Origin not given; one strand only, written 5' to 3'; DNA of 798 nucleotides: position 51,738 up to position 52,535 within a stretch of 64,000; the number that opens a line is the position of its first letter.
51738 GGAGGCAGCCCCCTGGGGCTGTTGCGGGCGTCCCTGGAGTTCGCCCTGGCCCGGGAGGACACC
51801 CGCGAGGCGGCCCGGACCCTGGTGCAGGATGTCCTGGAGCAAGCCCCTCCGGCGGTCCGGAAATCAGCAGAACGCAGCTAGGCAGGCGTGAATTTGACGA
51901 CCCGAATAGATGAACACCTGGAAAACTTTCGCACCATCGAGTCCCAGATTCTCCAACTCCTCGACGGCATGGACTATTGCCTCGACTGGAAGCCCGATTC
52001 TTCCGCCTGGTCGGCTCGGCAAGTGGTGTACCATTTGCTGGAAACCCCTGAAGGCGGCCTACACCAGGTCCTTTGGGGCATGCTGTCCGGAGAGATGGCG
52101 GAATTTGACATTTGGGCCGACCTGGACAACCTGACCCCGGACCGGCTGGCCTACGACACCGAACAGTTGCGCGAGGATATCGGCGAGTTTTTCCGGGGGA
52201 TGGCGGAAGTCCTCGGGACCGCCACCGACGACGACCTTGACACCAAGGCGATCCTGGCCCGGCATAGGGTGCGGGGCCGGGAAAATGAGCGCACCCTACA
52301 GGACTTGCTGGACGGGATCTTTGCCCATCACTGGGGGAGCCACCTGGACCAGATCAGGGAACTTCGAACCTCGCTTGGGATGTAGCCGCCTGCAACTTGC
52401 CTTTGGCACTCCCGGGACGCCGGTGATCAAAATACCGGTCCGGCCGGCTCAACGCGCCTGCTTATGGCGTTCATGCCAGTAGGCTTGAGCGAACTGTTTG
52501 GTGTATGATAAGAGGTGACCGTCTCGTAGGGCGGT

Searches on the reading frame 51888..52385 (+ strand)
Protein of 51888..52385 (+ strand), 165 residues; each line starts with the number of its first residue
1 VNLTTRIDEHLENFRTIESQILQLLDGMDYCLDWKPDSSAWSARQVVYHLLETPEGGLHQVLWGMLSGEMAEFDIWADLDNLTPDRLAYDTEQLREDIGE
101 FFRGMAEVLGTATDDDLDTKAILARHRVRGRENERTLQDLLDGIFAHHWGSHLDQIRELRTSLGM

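Call 37: search_protein_families(library=pfam, proteins=[window:51888-52385:+], max_evalue=0.01)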
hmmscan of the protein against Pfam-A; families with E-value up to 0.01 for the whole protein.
window:51888-52385:+ (165 aa): 1 family
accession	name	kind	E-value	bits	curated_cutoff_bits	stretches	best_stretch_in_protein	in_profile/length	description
PF12867.12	DinB_2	-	1.3e-05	26.1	24.8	1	18-155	6-127/128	DinB superfamily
